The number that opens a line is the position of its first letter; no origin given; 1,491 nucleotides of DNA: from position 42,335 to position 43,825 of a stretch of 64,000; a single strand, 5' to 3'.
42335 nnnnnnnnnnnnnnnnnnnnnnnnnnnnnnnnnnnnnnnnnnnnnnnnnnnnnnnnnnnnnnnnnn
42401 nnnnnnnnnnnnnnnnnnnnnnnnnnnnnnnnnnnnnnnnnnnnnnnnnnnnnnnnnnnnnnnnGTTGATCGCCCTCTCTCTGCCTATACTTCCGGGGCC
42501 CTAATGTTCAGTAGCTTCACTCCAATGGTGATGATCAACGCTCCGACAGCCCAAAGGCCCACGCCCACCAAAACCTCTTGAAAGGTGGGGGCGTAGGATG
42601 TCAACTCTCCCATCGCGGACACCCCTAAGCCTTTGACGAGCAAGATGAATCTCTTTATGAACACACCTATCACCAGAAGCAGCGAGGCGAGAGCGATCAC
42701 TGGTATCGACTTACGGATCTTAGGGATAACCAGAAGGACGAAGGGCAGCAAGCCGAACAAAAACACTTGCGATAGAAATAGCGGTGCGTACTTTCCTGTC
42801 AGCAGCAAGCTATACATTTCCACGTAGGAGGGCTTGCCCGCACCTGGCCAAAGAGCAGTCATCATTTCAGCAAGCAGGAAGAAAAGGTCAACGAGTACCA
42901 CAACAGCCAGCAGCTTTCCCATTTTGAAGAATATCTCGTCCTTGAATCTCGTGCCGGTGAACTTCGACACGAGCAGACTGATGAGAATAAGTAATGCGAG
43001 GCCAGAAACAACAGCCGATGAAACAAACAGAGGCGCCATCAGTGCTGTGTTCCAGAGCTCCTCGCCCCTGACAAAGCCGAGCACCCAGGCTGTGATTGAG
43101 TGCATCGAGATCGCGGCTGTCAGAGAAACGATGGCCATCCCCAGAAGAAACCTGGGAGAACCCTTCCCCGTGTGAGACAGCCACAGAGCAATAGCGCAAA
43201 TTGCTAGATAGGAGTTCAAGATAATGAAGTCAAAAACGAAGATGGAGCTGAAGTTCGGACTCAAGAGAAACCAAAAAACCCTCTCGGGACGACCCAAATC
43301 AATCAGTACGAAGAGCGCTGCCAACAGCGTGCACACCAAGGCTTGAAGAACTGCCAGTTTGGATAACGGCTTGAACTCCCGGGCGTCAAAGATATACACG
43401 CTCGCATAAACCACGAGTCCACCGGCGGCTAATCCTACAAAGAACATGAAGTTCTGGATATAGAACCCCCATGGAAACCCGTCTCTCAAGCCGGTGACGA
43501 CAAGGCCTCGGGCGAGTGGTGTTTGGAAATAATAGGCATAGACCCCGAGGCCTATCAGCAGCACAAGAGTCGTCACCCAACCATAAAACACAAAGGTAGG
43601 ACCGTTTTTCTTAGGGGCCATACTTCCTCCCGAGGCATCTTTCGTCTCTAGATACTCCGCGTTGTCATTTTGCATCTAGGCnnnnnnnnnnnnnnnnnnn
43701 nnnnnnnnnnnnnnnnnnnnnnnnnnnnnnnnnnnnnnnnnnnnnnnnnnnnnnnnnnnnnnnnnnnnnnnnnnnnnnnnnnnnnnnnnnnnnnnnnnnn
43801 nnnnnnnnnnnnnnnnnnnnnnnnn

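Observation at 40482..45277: Multihaem respiratory island (trihaem cytochrome c, NrfC-like, NrfD-like, octahaem NrfA-like) inserted between truA and rplM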

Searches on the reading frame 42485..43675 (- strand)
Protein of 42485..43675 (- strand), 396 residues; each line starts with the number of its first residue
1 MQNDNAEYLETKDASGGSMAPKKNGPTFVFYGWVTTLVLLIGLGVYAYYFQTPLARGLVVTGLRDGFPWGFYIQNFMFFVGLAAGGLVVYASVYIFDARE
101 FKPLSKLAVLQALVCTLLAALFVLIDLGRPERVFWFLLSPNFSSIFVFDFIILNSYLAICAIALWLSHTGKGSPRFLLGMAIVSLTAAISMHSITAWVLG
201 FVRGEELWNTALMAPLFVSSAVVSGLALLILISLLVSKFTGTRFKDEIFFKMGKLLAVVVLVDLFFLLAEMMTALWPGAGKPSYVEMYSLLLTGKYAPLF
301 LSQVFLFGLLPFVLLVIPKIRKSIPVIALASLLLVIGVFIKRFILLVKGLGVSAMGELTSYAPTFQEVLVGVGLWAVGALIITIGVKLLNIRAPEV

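Call 4: search_protein_families(library=pfam, proteins=[window:42485-43675:-], max_evalue=0.01)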
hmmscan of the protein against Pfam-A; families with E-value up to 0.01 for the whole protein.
window:42485-43675:- (396 aa): 1 family
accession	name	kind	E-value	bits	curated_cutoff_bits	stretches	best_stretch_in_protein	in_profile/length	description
PF03916.19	NrfD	-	1.3e-44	153.6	25.8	1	60-350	2-309/313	Polysulphide reductase, NrfD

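Call 5: search_protein_families(library=ncbifam, proteins=[window:42485-43675:-], max_evalue=0.01)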
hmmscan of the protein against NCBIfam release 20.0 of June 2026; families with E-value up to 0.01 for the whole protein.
window:42485-43675:- (396 aa): 4 families
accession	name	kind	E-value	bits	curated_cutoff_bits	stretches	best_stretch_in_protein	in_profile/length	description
NF045798.1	DsrP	equivalog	1e-59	202.7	350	1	29-388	11-339/346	sulfate reduction electron transfer complex DsrMKJOP subunit DsrP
NF041784.1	mnquin_red_QrcD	equivalog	4.7e-28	98.6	570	2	216-391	222-400/408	menaquinone reductase integral membrane subunit QrcD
NF008133.1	PRK10881.1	equivalog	5.7e-19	68.8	450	1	49-390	29-372/377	Ni/Fe-hydrogenase cytochrome b subunit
NF045714.1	sulf_resp_HmcC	equivalog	3.6e-16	59.4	550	1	34-383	7-359/376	sulfate respiration complex protein HmcC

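Call 29: find_homologous_proteins(query=window:42485-43675:-, max_evalue=1e-10)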
Query window:42485-43675:- (396 aa): 152 proteins with E <= 1e-10 among 8000 candidates; the best 120 are listed.
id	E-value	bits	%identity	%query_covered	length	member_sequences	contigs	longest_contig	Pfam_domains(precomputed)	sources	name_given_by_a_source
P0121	1.7e-221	753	94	95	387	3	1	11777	PF03916.20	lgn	-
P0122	1.1e-214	731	92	95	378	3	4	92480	PF03916.20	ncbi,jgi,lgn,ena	-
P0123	4.0e-127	443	54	92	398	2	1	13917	PF03916.20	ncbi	-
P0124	1.2e-126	441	54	94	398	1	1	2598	PF03916.20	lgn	-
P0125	1.7e-124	434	55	93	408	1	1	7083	PF03916.20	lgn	-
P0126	7.5e-123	429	53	100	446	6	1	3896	PF03916.20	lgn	-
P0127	6.4e-117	409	52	92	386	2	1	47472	PF03916.20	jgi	jgi:molybdopterin-containing oxidoreductase family membrane subunit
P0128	4.9e-116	406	52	92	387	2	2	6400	PF03916.20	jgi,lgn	jgi:molybdopterin-containing oxidoreductase family membrane subunit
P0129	4.1e-115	403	51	92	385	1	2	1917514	PF03916.20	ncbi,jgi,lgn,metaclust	jgi:molybdopterin-containing oxidoreductase family membrane subunit|metaclust:\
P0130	1.3e-113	398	51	94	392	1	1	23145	PF03916.20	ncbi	-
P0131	1.3e-113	398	49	94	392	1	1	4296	PF03916.20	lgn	-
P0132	2.5e-113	397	50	94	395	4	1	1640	PF03916.20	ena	-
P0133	4.2e-113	397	51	94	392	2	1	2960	PF03916.20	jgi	jgi:molybdopterin-containing oxidoreductase family membrane subunit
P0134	1.9e-109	385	48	100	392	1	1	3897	PF03916.20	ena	-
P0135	8.8e-107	376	51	93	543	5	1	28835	PF03916.20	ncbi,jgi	-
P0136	2.7e-104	368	50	90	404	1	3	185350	PF03916.20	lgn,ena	-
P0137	5.8e-94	334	47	91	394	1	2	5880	PF03916.20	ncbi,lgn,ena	ncbi:MAG: NrfD/PsrC family molybdoenzyme membrane anchor subunit [Myxococcota bacterium]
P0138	2.2e-82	295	45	92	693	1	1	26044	PF12797.13,PF13247.12,PF00037.33,PF03916.20,PF12838.13,PF13534.12,PF13237.12,PF13187.12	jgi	-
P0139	2.9e-77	279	44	86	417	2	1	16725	PF03916.20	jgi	jgi:molybdopterin-containing oxidoreductase family membrane subunit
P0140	1.9e-75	273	40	92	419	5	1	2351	PF03916.20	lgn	-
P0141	4.9e-75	271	41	91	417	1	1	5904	PF03916.20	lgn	-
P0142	3.1e-74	269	39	94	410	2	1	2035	PF03916.20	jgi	-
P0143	6.3e-74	268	41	92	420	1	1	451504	PF03916.20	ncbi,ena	-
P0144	6.6e-74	268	41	92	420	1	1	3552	PF03916.20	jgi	jgi:molybdopterin-containing oxidoreductase family membrane subunit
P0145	6.9e-65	238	38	94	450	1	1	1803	PF03916.20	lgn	-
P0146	2.4e-63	233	38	88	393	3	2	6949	PF03916.20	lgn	-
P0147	5.6e-63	232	38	96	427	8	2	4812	PF03916.20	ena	-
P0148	1.4e-62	230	41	88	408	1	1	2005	PF03916.20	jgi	jgi:molybdopterin-containing oxidoreductase family membrane subunit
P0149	5.3e-62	228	42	92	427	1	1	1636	PF03916.20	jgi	jgi:molybdopterin-containing oxidoreductase family membrane subunit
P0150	2.1e-60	223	38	95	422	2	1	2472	PF03916.20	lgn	-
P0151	2.4e-60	223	39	91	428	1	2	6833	PF03916.20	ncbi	-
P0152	2.6e-60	223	39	88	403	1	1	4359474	PF03916.20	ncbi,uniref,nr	ncbi:NrfD/PsrC family molybdoenzyme membrane anchor subunit [Anaeroselena agilis]|uniref:Polysulfide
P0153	4.6e-60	222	38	87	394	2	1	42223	PF03916.20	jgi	-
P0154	4.7e-60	222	35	96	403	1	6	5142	PF03916.20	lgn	-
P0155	1.9e-59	220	39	91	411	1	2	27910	PF03916.20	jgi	jgi:molybdopterin-containing oxidoreductase family membrane subunit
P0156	2.0e-59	220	39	86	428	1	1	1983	PF03916.20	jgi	jgi:molybdopterin-containing oxidoreductase family membrane subunit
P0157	5.0e-59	219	40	92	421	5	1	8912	PF03916.20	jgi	jgi:dimethyl sulfoxide reductase membrane subunit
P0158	5.5e-59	218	39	91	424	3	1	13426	PF03916.20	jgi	-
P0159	8.0e-59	218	38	91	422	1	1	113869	PF03916.20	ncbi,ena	-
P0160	1.2e-58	217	40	82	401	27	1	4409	PF03916.20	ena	-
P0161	1.4e-58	217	40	91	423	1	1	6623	PF03916.20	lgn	-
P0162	1.5e-58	217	37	96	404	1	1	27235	PF03916.20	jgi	jgi:dimethyl sulfoxide reductase membrane subunit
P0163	2.4e-58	216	38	91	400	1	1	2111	PF03916.20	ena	-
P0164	4.1e-58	216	37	86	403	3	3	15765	PF03916.20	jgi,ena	-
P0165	6.8e-58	215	36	96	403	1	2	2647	PF03916.20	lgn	-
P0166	7.8e-58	215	34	96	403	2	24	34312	PF03916.20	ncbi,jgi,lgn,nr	ncbi:MAG: polysulfide reductase NrfD [Acidimicrobiia bacterium]|nr:polysulfide reductase NrfD [Acidi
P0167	8.9e-58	214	40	91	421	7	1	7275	PF03916.20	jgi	-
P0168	1.5e-57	214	38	91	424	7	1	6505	PF03916.20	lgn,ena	-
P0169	2.9e-57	213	40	79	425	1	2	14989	PF03916.20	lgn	-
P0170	3.0e-57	213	39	91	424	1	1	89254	PF03916.20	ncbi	-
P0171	3.3e-57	213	39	93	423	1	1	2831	PF03916.20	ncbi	-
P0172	5.1e-57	212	34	99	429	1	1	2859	PF03916.20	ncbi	-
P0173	1.4e-56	210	38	77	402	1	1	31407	PF03916.20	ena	-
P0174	1.5e-56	210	39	85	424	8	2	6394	PF03916.20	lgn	-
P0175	1.2e-55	207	37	87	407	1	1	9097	PF03916.20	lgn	-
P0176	1.7e-55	207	40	82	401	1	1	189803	PF03916.20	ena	-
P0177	2.5e-55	206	36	88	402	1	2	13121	PF03916.20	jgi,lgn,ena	jgi:molybdopterin-containing oxidoreductase family membrane subunit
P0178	5.9e-55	205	40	75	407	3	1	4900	PF03916.20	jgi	jgi:molybdopterin-containing oxidoreductase family membrane subunit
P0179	7.4e-55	205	37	91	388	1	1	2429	PF03916.20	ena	-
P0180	1.1e-54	204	35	88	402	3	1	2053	PF03916.20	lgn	-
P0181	1.2e-53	201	36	92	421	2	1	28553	PF03916.20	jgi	-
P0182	1.3e-53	201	35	95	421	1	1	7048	PF03916.20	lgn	-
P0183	8.9e-53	198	37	87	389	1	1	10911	PF03916.20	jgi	jgi:molybdopterin-containing oxidoreductase family membrane subunit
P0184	1.5e-52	197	40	83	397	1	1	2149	PF03916.20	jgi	jgi:molybdopterin-containing oxidoreductase family membrane subunit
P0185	1.6e-52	197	33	95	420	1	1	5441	PF03916.20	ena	-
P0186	4.1e-52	196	41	78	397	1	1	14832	PF03916.20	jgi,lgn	jgi:molybdopterin-containing oxidoreductase family membrane subunit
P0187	5.8e-52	195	33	95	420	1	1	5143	PF03916.20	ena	-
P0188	1.9e-51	194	34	80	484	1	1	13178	PF03916.20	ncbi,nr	ncbi:MAG: polysulfide reductase NrfD [candidate division NC10 bacterium]|nr:polysulfide reductase Nr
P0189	3.9e-51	193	37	85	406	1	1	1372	PF03916.20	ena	-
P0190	3.9e-51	193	34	92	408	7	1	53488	PF03916.20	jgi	jgi:dimethyl sulfoxide reductase membrane subunit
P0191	6.0e-51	192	35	99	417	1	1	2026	PF03916.20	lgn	-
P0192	3.9e-50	189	37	83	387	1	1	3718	PF03916.20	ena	-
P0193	2.3e-49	187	36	76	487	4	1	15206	PF03916.20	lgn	-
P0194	2.6e-49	187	37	83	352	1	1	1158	PF03916.20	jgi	jgi:molybdopterin-containing oxidoreductase family membrane subunit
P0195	1.1e-48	184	32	94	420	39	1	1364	PF03916.20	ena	-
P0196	1.3e-48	184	35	87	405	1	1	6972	PF03916.20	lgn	-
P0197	6.3e-48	182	34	69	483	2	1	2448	PF03916.20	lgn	-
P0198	1.3e-47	181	36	91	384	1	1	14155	PF03916.20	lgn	-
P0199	1.7e-47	181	35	87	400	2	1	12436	PF03916.20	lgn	-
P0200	2.8e-46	177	34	93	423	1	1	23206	PF03916.20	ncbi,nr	ncbi:MAG: NrfD/PsrC family molybdoenzyme membrane anchor subunit [Pirellulaceae bacterium]|nr:NrfD/P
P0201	7.6e-43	165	32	91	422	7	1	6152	PF03916.20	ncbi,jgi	jgi:Ni/Fe-hydrogenase subunit HybB-like protein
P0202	4.0e-39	153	31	98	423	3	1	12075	PF03916.20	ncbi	-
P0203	4.2e-39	153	30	91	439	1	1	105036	PF03916.20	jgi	jgi:molybdopterin-containing oxidoreductase family membrane subunit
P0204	4.3e-39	153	31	90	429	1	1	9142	PF03916.20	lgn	-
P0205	1.9e-37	148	31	92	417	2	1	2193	PF03916.20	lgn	-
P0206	3.9e-35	140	32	89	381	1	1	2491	PF03916.20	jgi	jgi:molybdopterin-containing oxidoreductase family membrane subunit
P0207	5.0e-34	136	30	88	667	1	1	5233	PF02369.23,PF03916.20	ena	-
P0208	2.5e-33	134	29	91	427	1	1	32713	PF03916.20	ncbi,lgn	-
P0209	8.0e-33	132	31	88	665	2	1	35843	PF02369.23,PF16640.12,PF03916.20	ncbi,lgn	-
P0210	2.5e-32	131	29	91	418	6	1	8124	PF03916.20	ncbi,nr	ncbi:MAG: polysulfide reductase NrfD [Fimbriiglobus sp.]|nr:polysulfide reductase NrfD [Fimbriiglobu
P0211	2.0e-30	124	30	91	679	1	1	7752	PF02369.23,PF03916.20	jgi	jgi:Ni/Fe-hydrogenase subunit HybB-like protein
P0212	8.5e-30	122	29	86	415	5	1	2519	PF03916.20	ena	-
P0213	1.7e-29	121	33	72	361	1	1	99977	PF03916.20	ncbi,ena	-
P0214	9.7e-28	116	31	89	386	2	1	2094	PF03916.20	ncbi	-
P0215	2.2e-27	114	31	74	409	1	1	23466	PF03916.20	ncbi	-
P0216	4.4e-27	113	30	85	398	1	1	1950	PF03916.20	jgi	-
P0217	2.0e-26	111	27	88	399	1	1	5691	PF03916.20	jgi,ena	-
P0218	2.4e-26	111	28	88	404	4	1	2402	PF03916.20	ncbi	-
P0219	3.7e-26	110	28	79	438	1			PF03916.20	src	-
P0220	7.7e-26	109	28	84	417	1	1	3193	PF03916.20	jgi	-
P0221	1.5e-25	108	30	85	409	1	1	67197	PF03916.20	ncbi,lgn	-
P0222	2.9e-25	107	29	85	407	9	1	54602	PF03916.20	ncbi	-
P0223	3.4e-25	107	33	74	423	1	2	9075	PF03916.20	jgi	jgi:Ni/Fe-hydrogenase subunit HybB-like protein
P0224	4.9e-25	107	28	87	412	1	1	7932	PF03916.20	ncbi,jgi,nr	ncbi:MAG: polysulfide reductase NrfD [Deltaproteobacteria bacterium]|nr:polysulfide reductase NrfD [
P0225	6.4e-25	106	30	85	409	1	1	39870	PF03916.20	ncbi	ncbi:MAG: NrfD/PsrC family molybdoenzyme membrane anchor subunit [Chloroflexota bacterium]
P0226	1.1e-24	105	28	85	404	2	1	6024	PF03916.20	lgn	-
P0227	2.3e-24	104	30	85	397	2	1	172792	PF03916.20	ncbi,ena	-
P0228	4.9e-24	103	27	90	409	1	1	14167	PF03916.20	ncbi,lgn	ncbi:MAG: NrfD/PsrC family molybdoenzyme membrane anchor subunit [Thiohalocapsa sp.]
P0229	2.9e-23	101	29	85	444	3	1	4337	PF03916.20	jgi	jgi:Ni/Fe-hydrogenase subunit HybB-like protein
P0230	4.0e-23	100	29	82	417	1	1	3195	PF03916.20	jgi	jgi:molybdopterin-containing oxidoreductase family membrane subunit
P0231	4.3e-23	100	27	85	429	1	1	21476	PF03916.20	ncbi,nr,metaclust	ncbi:MAG: hypothetical protein A2144_04140 [Chloroflexi bacterium RBG_16_50_9]|nr:MAG: hypothetical 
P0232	1.0e-22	99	27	85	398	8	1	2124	PF03916.20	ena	-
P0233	1.8e-22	98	29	81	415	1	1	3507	PF03916.20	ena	-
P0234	4.1e-22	97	29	85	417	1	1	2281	PF03916.20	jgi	jgi:Ni/Fe-hydrogenase subunit HybB-like protein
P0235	4.6e-22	97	29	85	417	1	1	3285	PF03916.20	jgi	jgi:Ni/Fe-hydrogenase subunit HybB-like protein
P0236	1.5e-21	95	29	86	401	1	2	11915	PF03916.20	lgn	-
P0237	2.6e-21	94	26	94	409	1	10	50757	PF03916.20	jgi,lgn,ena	-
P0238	3.0e-21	94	28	80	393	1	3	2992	PF03916.20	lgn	-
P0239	6.9e-20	90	27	93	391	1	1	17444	PF03916.20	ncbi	-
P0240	1.7e-19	88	27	84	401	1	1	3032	PF03916.20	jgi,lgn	-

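Call 32: find_encoding_contigs(protein=P0129, flank=8000, max_places=2)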
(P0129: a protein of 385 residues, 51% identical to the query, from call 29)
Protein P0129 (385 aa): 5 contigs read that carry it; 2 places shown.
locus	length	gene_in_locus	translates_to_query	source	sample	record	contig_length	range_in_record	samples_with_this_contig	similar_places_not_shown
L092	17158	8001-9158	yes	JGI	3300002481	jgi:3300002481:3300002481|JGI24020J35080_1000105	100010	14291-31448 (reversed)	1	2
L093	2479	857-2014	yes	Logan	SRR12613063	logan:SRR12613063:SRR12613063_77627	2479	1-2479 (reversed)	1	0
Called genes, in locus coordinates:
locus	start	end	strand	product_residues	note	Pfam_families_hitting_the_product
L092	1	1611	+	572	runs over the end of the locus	PF25919:BSH_CusB (faint), PF25984:BSH_YknX (faint), PF00682:HMGL-like, PF02436:PYC_OADA, PF00364:Biotin_lipoyl, PF25917:BSH_RND (weak), PF25973:BSH_CzcB (faint)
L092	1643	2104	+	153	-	PF22769:DCD (faint)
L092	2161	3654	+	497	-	PF00289:Biotin_carb_N, PF02222:ATP-grasp, PF02655:ATP-grasp_3 (weak), PF02786:CPSase_L_D2, PF07478:Dala_Dala_lig_C, PF08443:RimK, PF02785:Biotin_carb_C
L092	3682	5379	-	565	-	PF20446:ABC_N, PF09818:ABC_ATPase, PF21117:MRB1590_C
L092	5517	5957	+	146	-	PF27352:AF_0059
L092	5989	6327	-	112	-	PF02311:AraC_binding, PF07883:Cupin_2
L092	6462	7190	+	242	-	-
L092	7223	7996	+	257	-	PF13183:Fer4_8 (faint), PF12838:Fer4_7 (weak), PF13187:Fer4_9 (faint), PF13237:Fer4_10 (weak), PF13247:Fer4_11, PF12797:Fer4_2 (weak), PF13247:Fer4_11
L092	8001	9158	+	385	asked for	PF03916:NrfD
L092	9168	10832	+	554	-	PF13176:TPR_7 (faint), PF13181:TPR_8 (faint), PF07719:TPR_2 (faint), PF13428:TPR_14 (faint), PF00515:TPR_1 (faint), PF13374:TPR_10 (faint), PF13424:TPR_12, PF13424:TPR_12, +2 more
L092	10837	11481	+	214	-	PF00149:Metallophos, PF12850:Metallophos_2, PF14582:Metallophos_3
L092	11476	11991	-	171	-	PF01928:CYTH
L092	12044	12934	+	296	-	PF17125:Methyltr_RsmF_N, PF01728:FtsJ (weak), PF01189:Methyltr_RsmB-F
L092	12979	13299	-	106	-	PF00085:Thioredoxin, PF13905:Thioredoxin_8 (faint), PF13098:Thioredoxin_2, PF13192:Thioredoxin_3 (weak)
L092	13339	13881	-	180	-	PF01613:Flavin_Reduct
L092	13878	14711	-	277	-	-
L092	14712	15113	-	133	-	PF01294:Ribosomal_L13e, PF14520:HHH_5, PF22357:AF1548-like_C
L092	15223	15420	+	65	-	PF01978:TrmB (weak)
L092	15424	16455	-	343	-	PF00586:AIRS, PF02769:AIRS_C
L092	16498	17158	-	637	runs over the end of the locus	PF17214:KH_TffA, PF00753:Lactamase_B, PF16661:Lactamase_B_6, PF23023:Anti-Pycsar_Apyc1 (weak), PF12706:Lactamase_B_2, PF10996:Beta-Casp, PF07521:RMMBL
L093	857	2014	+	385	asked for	PF03916:NrfD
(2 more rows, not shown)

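Call 33: find_encoding_contigs(protein=P0123, flank=8000, max_places=2)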
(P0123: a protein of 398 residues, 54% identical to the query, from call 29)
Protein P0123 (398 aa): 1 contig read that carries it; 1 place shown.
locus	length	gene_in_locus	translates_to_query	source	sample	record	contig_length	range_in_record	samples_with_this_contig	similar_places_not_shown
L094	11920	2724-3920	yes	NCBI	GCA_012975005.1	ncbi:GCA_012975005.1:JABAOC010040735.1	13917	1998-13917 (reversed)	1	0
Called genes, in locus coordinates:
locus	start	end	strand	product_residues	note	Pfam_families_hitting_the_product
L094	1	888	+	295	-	?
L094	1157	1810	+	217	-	-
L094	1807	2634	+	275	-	PF13247:Fer4_11, PF00037:Fer4 (weak), PF12797:Fer4_2 (weak), PF12837:Fer4_6 (weak), PF13237:Fer4_10, PF12838:Fer4_7 (weak), PF13187:Fer4_9 (weak), PF13247:Fer4_11, +2 more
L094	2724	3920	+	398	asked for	PF03916:NrfD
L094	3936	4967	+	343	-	PF03264:Cytochrom_NNT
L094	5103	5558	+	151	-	PF03264:Cytochrom_NNT (faint), PF14522:Cytochrome_C7 (faint)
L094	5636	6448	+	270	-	PF14537:Cytochrom_c3_2 (faint), PF14522:Cytochrome_C7 (weak)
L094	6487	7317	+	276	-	PF14537:Cytochrom_c3_2 (faint), PF14522:Cytochrome_C7 (weak)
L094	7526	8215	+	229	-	PF00072:Response_reg, PF00486:Trans_reg_C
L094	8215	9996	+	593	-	PF00672:HAMP, PF00989:PAS, PF08448:PAS_4, PF13188:PAS_8 (faint), PF13426:PAS_9 (weak), PF00512:HisKA, PF02518:HATPase_c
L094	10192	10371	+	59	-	-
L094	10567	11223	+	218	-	PF00033:Cytochrome_B, PF14358:DUF4405 (weak), PF13631:Cytochrom_B_N_2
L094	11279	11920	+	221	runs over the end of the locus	-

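Call 39: search_solved_structures(query=window:42485-43675:-, max_evalue=0.001)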
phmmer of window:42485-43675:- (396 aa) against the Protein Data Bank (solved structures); distinct sequences matched with E-value up to 0.001: 4.
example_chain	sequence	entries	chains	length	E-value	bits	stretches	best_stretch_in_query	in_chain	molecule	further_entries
6f0k_C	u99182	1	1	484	4.3e-13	52.4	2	182-377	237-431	Polysulphide reductase NrfD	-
6btm_C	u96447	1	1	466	4.2e-11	45.9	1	34-165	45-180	Alternative Complex III subunit C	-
8k9e_C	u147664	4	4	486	1.8e-09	40.5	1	180-381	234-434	Polysulphide reductase NrfD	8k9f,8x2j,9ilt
6lod_C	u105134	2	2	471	4e-08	36.1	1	31-165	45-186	Polysulphide reductase NrfD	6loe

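Call 62: search_protein_families(library=ncbifam, proteins=[L094:1157-1810:+, L092:6462-7190:+], max_evalue=10)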
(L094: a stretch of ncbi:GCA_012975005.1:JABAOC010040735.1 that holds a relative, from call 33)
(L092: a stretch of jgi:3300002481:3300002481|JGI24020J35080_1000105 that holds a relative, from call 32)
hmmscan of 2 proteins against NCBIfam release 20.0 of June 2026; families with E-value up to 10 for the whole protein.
L094:1157-1810:+ (217 aa): 12 families
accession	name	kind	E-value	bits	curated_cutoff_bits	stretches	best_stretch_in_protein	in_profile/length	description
NF040886.1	cyt_C_like_Sec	equivalog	0.012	14.2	250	1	110-131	45-66/423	multiheme c-type cytochrome (seleno)protein ExtKL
NF041028.1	decahem_GSU2203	exception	0.032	13.4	325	2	109-145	100-136/317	GSU2203 family decaheme c-type cytochrome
TIGR01905.1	paired_CXXCH_1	subfamily_domain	0.069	13.1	25.2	1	79-120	7-39/41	doubled CXXCH domain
TIGR03508.1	decahem_SO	subfamily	0.085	12.3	192.2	1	77-145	93-154/258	DmsE family decaheme c-type cytochrome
TIGR02161.1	napC_nirT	subfamily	0.1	12.5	310.6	1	110-147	45-85/185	periplasmic nitrate (or nitrite) reductase c-type cytochrome, NapC/NirT family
NF011606.0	PRK15032.1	equivalog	0.17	10.9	455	1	110-149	45-86/390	pentaheme c-type cytochrome TorC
NF052246.1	SorB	equivalog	0.23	11.6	93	1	109-122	24-37/80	SorB family sulfite dehydrogenase c-type cytochrome subunit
NF008339.0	PRK11125.1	equivalog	0.25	10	595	1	75-123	283-331/487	ammonia-forming cytochrome c nitrite reductase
TIGR03153.1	cytochr_NrfH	equivalog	0.47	10.5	134.2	1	108-145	26-63/138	cytochrome c nitrite reductase small subunit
TIGR03152.1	cyto_c552_HCOOH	exception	0.59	8.8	692.5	1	74-118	240-284/441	ammonia-forming nitrite reductase cytochrome c552 subunit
TIGR02162.1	torC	equivalog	0.68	9.1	478.2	1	110-147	44-84/387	pentaheme c-type cytochrome TorC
TIGR03507.1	decahem_SO1788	subfamily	2.9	6.2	209.3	2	76-150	241-308/672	OmcA/MtrC family decaheme c-type cytochrome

L092:6462-7190:+ (242 aa): 6 families
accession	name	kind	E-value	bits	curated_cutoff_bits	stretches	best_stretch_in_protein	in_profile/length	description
TIGR03153.1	cytochr_NrfH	equivalog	0.0045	17.1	134.2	1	98-160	15-65/138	cytochrome c nitrite reductase small subunit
TIGR03144.1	cytochr_II_ccsB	equivalog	0.15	11.8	187.6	1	9-34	159-184/252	c-type cytochrome biogenesis protein CcsB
NF041013.1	T4P_ComGE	equivalog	0.17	12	49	1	215-238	8-31/83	competence type IV pilus minor pilin ComGE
NF040999.1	pilin_ComGC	equivalog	0.18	12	75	1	213-241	4-32/84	competence type IV pilus major pilin ComGC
TIGR04564.1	Synergist_CTERM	domain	0.35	11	22.5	1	222-240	7-26/27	Synerg-CTERM sorting domain-containing protein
NF040971.1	cytc_ExtS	equivalog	1.7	7.8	100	1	63-98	22-57/262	selenite/tellurite reduction operon c-type cytochrome lipoprotein ExtS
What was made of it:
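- On DsrMKJOP: There is no DsrJ hit at E <= 10 (calls 5, 62).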
